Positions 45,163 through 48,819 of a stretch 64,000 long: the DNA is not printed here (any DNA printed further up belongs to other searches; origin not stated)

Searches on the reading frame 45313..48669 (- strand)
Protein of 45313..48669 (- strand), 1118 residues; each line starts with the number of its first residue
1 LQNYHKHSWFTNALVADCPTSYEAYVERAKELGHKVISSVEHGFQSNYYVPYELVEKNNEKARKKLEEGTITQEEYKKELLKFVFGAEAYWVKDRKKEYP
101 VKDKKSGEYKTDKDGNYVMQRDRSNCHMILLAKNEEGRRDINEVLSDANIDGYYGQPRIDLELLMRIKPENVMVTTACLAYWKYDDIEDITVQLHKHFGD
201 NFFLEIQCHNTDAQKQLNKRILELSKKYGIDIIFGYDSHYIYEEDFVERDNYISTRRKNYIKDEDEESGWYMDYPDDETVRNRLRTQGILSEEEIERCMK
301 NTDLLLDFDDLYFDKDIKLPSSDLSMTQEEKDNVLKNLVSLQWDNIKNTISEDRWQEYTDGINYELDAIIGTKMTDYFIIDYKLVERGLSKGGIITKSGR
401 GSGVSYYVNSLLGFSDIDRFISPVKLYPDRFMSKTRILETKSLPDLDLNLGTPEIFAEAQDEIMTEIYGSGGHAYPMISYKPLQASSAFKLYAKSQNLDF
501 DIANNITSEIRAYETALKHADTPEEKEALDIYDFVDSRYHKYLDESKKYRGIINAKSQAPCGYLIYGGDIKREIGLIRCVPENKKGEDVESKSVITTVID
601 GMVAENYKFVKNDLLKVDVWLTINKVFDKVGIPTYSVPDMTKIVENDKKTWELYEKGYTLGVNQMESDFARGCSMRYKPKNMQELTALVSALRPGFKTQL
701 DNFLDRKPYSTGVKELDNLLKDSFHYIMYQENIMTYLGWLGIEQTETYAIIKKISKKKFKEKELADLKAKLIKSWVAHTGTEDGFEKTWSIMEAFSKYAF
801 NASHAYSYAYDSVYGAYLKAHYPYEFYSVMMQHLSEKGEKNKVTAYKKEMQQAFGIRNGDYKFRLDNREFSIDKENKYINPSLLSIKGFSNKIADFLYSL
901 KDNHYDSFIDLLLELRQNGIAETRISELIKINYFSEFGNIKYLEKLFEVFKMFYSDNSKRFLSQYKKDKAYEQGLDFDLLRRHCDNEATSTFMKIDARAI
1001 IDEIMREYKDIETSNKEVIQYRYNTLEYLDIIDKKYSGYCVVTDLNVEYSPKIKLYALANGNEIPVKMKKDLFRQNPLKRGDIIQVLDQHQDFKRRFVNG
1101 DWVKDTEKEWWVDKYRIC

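Call 30: search_protein_families(library=pfam, proteins=[window:45313-48669:-], max_evalue=0.001)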
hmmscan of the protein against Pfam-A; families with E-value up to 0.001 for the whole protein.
window:45313-48669:- (1118 aa): 4 families
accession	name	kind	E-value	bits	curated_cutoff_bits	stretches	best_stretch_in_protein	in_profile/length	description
PF07733.18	DNA_pol3_alpha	-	1.3e-23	84.4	23.9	1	337-615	2-259/260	Bacterial DNA polymerase III alpha NTPase domain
PF17657.6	DNA_pol3_finger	-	8.7e-21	74.4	22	1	637-775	19-162/166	Bacterial DNA polymerase III alpha subunit finger domain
PF02811.25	PHP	-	1.6e-13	51.8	26.4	1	4-209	2-164/164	PHP domain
PF14579.12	HHH_6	-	0.00027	21.5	25.6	1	868-938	14-84/90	Helix-hairpin-helix motif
